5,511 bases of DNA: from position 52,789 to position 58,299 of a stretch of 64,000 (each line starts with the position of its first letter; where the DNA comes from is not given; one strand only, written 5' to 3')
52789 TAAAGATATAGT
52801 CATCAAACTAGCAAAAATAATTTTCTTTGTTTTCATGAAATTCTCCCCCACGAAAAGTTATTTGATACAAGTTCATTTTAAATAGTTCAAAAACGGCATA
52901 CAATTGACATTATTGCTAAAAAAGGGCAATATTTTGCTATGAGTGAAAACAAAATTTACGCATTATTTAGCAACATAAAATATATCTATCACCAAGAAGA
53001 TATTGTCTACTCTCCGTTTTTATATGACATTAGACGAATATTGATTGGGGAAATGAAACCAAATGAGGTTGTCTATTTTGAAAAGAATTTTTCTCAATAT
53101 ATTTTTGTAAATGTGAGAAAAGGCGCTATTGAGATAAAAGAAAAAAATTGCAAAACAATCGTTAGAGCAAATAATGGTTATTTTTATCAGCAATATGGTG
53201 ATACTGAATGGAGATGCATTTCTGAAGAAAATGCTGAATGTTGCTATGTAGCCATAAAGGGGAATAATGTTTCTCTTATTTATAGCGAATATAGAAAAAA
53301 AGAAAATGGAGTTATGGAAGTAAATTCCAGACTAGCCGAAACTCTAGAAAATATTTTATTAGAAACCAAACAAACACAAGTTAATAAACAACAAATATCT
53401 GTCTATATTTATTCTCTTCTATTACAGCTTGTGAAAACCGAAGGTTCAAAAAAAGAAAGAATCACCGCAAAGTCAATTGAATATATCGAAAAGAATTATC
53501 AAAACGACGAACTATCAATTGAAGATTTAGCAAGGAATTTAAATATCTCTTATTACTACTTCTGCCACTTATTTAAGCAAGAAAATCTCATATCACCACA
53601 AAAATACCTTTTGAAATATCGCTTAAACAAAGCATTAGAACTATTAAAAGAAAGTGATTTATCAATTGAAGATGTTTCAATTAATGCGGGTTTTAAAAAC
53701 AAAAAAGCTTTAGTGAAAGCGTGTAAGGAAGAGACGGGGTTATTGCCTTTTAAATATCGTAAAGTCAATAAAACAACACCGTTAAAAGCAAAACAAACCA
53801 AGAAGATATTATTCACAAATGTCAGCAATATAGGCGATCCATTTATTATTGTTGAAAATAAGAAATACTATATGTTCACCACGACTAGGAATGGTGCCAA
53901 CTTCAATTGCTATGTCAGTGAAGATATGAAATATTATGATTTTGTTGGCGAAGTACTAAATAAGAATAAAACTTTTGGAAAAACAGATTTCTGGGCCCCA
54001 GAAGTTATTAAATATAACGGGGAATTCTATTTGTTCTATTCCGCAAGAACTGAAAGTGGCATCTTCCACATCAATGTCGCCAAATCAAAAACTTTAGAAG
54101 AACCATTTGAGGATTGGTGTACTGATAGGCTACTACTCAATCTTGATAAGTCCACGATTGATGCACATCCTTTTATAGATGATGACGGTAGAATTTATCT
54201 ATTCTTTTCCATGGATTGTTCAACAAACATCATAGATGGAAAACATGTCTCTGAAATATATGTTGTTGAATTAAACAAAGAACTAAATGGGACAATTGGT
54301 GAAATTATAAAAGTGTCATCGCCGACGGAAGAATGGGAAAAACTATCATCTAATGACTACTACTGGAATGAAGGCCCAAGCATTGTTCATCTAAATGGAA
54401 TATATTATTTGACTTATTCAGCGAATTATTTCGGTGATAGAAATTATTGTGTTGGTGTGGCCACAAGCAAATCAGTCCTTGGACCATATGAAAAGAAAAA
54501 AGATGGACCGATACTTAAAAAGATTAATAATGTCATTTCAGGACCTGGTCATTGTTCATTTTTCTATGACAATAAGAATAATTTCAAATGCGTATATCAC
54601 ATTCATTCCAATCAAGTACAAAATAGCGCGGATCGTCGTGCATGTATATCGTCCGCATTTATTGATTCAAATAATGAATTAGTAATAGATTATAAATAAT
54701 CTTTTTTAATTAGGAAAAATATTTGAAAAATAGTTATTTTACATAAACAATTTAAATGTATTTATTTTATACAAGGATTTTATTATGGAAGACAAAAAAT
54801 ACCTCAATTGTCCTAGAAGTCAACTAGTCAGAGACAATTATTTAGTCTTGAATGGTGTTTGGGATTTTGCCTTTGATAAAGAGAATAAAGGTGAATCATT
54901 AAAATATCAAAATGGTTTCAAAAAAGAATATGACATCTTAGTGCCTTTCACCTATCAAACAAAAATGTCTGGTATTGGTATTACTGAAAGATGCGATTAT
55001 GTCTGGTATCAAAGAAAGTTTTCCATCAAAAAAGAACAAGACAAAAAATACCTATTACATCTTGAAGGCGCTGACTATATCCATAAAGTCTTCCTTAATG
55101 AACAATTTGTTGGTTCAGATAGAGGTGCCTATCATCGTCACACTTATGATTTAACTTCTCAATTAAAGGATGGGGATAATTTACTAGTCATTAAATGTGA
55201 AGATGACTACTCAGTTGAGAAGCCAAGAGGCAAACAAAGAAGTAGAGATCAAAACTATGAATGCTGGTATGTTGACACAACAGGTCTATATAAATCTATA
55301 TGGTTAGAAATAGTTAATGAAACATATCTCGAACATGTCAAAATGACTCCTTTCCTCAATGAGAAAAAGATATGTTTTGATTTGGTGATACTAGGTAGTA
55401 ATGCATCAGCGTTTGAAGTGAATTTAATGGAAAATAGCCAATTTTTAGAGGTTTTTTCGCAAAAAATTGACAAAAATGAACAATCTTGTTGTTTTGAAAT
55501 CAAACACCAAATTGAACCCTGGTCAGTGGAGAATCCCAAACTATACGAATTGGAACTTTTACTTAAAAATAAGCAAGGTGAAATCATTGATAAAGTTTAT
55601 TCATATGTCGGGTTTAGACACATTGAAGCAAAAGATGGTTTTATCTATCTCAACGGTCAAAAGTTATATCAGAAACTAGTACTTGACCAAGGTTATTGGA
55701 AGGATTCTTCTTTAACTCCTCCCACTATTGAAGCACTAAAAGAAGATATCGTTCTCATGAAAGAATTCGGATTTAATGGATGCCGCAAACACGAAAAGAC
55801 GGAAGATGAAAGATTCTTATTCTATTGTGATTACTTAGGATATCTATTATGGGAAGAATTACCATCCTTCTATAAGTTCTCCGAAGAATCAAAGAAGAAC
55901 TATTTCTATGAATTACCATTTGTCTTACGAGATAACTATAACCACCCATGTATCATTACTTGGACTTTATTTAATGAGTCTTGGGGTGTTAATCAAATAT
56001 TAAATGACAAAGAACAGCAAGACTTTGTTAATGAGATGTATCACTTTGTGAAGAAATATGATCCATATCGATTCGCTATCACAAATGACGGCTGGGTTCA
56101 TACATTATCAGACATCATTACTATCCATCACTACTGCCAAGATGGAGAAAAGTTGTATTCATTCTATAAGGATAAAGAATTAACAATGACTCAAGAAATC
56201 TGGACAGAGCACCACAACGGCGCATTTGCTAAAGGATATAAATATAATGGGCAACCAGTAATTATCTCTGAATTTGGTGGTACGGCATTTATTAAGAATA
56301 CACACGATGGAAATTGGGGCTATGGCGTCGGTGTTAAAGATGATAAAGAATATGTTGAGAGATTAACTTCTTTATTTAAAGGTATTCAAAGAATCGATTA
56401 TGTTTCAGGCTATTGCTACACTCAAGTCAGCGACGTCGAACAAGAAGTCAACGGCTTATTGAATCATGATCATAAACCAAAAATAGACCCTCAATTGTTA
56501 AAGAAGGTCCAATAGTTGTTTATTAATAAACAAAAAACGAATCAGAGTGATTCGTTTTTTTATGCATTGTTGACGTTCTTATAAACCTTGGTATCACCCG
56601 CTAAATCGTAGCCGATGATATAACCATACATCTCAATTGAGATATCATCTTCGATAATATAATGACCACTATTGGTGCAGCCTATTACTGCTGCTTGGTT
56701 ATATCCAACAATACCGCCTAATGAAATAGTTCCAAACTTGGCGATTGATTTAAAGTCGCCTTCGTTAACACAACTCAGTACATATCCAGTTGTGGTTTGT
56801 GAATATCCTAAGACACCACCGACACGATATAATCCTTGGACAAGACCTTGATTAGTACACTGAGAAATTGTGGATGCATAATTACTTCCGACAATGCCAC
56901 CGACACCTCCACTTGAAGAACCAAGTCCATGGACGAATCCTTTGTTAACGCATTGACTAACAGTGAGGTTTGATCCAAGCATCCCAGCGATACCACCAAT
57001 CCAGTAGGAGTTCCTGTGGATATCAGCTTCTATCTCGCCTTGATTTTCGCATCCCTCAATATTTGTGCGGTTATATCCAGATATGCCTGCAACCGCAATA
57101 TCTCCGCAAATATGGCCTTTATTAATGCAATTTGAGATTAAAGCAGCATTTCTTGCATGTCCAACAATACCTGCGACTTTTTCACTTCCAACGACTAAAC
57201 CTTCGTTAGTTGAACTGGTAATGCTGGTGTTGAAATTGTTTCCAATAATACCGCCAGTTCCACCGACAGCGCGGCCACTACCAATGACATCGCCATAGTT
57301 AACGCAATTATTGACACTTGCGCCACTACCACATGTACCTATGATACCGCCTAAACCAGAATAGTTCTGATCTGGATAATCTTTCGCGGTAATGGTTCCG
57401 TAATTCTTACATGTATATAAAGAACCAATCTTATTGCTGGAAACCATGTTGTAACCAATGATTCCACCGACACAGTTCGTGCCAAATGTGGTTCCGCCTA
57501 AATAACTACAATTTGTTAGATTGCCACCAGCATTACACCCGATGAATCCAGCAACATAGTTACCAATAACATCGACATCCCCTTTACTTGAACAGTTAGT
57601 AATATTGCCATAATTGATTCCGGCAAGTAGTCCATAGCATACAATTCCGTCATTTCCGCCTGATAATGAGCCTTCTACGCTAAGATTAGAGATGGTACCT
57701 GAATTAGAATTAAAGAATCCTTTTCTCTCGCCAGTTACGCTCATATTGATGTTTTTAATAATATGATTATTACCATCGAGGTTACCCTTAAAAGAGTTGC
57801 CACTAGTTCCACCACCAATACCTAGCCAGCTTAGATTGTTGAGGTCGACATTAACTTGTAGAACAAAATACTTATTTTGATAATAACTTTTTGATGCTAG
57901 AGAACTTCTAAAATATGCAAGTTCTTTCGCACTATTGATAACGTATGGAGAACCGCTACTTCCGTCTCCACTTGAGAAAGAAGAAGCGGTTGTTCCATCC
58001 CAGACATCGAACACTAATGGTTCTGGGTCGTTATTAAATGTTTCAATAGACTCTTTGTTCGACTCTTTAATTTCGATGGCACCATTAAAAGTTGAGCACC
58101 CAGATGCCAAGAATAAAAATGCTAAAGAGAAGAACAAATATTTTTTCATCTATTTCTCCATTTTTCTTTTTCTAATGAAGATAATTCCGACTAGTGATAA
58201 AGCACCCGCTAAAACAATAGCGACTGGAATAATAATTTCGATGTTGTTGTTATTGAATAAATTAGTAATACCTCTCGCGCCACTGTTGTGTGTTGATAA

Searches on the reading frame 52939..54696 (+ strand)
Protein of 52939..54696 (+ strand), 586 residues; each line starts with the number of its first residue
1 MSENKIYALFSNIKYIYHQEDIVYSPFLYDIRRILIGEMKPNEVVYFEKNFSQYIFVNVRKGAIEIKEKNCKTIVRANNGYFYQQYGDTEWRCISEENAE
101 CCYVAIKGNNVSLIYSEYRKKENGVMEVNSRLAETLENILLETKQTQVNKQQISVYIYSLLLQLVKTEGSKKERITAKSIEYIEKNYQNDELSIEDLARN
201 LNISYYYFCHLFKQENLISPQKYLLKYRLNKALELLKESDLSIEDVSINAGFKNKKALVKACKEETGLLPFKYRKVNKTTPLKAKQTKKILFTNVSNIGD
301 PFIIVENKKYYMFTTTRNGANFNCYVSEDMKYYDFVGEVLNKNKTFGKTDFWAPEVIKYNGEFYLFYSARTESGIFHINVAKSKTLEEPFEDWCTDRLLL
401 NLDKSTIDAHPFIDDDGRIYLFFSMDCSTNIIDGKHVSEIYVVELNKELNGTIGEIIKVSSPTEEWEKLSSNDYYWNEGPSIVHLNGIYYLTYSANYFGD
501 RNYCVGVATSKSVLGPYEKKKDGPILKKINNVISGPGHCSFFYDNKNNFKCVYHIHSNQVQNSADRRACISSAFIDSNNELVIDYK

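Call 4: search_protein_families(library=pfam, proteins=[window:52939-54696:+], max_evalue=0.01)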
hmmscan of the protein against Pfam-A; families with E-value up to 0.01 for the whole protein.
window:52939-54696:+ (586 aa): 4 families
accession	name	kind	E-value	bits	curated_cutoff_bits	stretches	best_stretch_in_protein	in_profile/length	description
PF04616.20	Glyco_hydro_43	-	4e-50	171.2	32.2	1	300-570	12-277/288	Glycosyl hydrolases family 43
PF12833.13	HTH_18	-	2.1e-17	63.6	33.6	1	197-275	1-79/80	Helix-turn-helix domain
PF00165.29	HTH_AraC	-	4.4e-10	39.9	26.6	1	183-221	1-38/42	Bacterial regulatory helix-turn-helix proteins, AraC family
PF24793.1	GINT1_N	-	0.00012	21.7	27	0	297-425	59-178/304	Glucosamine inositolphosphorylceramide transferase 1, N-terminal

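Call 5: search_protein_families(library=ncbifam, proteins=[window:52939-54696:+], max_evalue=0.01)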
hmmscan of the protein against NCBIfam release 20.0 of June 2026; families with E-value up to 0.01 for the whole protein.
window:52939-54696:+ (586 aa): 28 families (the best 25 are shown)
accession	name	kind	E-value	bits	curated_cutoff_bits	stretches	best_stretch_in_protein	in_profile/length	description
NF047788.1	TransRegPocR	equivalog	4e-16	59.2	500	1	170-278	185-292/296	transcriptional regulator PocR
NF047455.1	TF_Staph_AryK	equivalog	6.7e-15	54.4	850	1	168-288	151-270/759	transcriptional regulator AryK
NF006902.0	PRK09393.1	equivalog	2.4e-12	46.7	425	1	173-278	219-323/327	transcriptional regulator FtrA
NF052371.1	TransRegGbdRPseu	equivalog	1.3e-11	44.2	480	1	166-286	218-336/365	choline metabolism transcriptional regulator GbdR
NF007693.0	PRK10371.1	equivalog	1.5e-11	44.1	253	1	175-279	199-302/309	transcriptional regulator MelR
NF053747.1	NdoAlphArabAbnA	equivalog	2.4e-11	43.6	480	1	294-546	27-278/310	arabinan endo-1,5-alpha-L-arabinosidase AbnA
NF007860.0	PRK10572.1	equivalog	4e-11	42.3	208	1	130-278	134-286/292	arabinose operon transcriptional regulator AraC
NF010028.0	PRK13503.1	equivalog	8.3e-11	41.8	288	1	121-275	116-271/278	HTH-type transcriptional activator RhaS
TIGR04094.1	adjacent_YSIRK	equivalog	1e-08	34.5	200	1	175-274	286-383/383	YSIRK-targeted surface antigen transcriptional regulator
NF007243.0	PRK09685.1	equivalog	2.3e-08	33.8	199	1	133-275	158-300/303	transcriptional regulator FeaR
NF012144.2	ramA_TF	equivalog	7.7e-08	32.8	180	1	177-277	8-107/108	RamA family antibiotic efflux transcriptional regulator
NF033869.1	viru_reg_Rsp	equivalog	3e-07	29.3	400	1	172-285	145-258/701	AraC family transcriptional regulator Rsp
NF049888.1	AlphArabdaseBT0367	equivalog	5.3e-07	28.6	800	1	337-392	109-165/486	arabinan endo-1,5-alpha-L-arabinosidase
NF010026.0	PRK13501.1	equivalog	2.2e-06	27.1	363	1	199-282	200-283/290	HTH-type transcriptional activator RhaR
NF012198.0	MarA_TF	equivalog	3.7e-06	27.1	250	1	173-278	7-112/124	MDR efflux pump AcrAB transcriptional activator MarA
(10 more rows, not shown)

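Call 62: list_cluster_members(proteins=[P0001, window:52939-54696:+, P0004, P0021, P0097])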
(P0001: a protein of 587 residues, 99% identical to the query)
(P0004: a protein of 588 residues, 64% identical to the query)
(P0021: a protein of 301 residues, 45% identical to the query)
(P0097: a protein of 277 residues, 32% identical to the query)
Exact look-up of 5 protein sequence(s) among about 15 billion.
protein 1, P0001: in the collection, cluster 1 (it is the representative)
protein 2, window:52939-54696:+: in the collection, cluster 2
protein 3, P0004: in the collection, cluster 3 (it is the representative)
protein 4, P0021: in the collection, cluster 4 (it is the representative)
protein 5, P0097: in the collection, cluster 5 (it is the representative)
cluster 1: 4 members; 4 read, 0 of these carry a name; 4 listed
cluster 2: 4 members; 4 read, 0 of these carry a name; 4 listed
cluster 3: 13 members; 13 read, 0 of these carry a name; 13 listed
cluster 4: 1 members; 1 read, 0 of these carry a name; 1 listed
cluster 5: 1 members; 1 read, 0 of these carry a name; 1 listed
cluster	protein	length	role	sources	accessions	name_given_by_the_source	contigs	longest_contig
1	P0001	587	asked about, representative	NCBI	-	-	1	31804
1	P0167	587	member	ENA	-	-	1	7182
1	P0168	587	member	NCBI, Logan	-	-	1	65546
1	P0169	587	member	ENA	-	-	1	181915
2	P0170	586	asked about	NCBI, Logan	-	-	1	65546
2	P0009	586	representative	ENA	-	-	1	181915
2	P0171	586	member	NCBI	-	-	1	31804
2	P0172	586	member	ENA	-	-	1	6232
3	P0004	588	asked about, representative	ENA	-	-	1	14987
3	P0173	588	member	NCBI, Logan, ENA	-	-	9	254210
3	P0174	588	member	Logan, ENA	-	-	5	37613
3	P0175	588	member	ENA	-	-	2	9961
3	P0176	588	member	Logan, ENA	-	-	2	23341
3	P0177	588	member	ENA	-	-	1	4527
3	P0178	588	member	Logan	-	-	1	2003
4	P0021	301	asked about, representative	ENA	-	-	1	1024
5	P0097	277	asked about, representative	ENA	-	-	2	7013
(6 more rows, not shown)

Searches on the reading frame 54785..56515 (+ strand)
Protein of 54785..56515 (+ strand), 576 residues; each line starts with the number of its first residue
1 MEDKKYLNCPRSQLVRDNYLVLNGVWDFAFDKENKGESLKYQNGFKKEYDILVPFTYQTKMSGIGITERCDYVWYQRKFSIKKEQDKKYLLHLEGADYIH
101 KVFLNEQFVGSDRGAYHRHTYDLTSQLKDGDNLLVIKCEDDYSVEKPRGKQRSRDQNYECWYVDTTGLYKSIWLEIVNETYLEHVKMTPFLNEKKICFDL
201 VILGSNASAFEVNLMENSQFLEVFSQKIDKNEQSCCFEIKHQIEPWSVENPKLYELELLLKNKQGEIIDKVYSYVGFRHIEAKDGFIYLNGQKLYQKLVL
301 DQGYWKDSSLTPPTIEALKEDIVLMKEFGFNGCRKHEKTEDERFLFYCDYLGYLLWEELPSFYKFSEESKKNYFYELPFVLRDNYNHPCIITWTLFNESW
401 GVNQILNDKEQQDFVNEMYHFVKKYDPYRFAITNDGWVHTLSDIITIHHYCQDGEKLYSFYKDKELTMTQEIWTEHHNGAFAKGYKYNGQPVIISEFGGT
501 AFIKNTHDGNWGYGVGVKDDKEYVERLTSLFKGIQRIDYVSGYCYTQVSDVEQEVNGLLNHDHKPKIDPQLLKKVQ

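Call 7: search_protein_families(library=pfam, proteins=[window:54785-56515:+], max_evalue=0.00001)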
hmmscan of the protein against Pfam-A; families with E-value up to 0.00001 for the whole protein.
window:54785-56515:+ (576 aa): 4 families
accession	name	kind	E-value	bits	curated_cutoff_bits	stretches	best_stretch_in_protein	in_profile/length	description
PF02836.23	Glyco_hydro_2_C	-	3.4e-13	49.9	21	1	281-575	2-296/302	Glycosyl hydrolases family 2, TIM barrel domain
PF02837.24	Glyco_hydro_2_N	-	6.4e-13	49.4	28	1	22-172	4-163/169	Glycosyl hydrolases family 2, sugar binding domain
PF22666.2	Glyco_hydro_2_N2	-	1.3e-10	42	27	1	73-153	50-132/167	Glycosyl hydrolase 2 galactose-binding domain-like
PF00703.27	Glyco_hydro_2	-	2.3e-08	35.2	23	1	214-278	50-109/109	Glycosyl hydrolases family 2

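Call 79: search_solved_structures(query=window:54785-56515:+, max_evalue=1e-10)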
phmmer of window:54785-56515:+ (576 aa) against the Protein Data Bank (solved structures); distinct sequences matched with E-value up to 1e-10: 52.
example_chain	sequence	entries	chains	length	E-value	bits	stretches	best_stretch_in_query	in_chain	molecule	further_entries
7xyr_A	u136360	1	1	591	2.4e-87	297.2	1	9-573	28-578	Beta-glucuronidase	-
7sf2_A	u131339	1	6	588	6.7e-68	232.9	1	9-458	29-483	Glycosyl hydrolase family 2, sugar binding domain protein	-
9j6n_A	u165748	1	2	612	1.8e-50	175.3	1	8-402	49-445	Beta-D-galactofuranosidase 2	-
9j6m_A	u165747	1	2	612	8.7e-50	173.1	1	8-402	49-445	Beta-D-galactofuranosidase 2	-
6ncw_A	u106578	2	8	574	1.3e-22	83.4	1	72-430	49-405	Beta-galacturonidase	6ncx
8dhl_A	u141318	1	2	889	2e-22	82.7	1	236-431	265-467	Glycosyl hydrolase family 2, sugar binding domain protein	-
8ges_A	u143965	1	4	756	1.1e-20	77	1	72-450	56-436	beta-galactosidase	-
8get_A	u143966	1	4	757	1.1e-20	77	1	72-450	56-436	beta-galactosidase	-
6mvh_A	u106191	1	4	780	1.2e-20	76.8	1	72-450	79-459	Beta-galactosidase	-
6ed1_A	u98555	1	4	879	1.4e-20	76.7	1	245-433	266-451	Glycosyl hydrolase family 2, sugar binding domain protein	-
5uj6_A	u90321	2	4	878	2.9e-20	75.6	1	244-404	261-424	Glycosyl hydrolases family 2, sugar binding domain protein | Beta-galactosidase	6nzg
6d50_A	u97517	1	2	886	3.1e-20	75.5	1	244-404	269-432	Glycosyl hydrolases family 2, sugar binding domain protein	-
3ob8_A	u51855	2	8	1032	6.9e-20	74.4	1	77-358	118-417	Beta-galactosidase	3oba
7vqm_A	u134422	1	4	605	7e-20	74.3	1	71-400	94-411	GH2 beta-galacturonate AqGalA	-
6d8g_A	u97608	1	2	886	2.3e-19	72.6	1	244-404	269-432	Glycosyl hydrolases family 2, sugar binding domain protein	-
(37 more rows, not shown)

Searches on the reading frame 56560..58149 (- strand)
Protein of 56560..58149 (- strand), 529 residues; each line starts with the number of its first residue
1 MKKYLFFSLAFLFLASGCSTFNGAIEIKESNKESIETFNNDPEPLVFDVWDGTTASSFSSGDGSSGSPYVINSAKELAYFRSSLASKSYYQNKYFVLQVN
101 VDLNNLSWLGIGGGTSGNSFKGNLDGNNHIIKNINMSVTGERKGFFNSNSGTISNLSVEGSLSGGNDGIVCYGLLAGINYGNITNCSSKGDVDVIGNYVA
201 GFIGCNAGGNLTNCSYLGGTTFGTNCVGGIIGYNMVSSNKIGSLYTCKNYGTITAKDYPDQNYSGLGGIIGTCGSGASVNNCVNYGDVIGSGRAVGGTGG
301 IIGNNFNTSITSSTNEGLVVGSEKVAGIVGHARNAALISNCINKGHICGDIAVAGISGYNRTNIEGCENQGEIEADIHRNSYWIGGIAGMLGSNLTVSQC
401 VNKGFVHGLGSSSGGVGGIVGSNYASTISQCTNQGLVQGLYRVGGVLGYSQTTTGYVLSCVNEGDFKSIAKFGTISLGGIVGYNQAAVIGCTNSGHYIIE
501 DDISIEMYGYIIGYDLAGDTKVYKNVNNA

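Call 18: search_protein_families(library=pfam, proteins=[window:56560-58149:-], max_evalue=0.00001)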
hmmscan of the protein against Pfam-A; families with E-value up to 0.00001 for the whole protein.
window:56560-58149:- (529 aa): 1 family
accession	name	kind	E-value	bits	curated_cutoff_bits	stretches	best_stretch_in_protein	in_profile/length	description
PF07581.17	Glug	-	5.3e-11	42.6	20.5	0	171-192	4-27/28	The GLUG motif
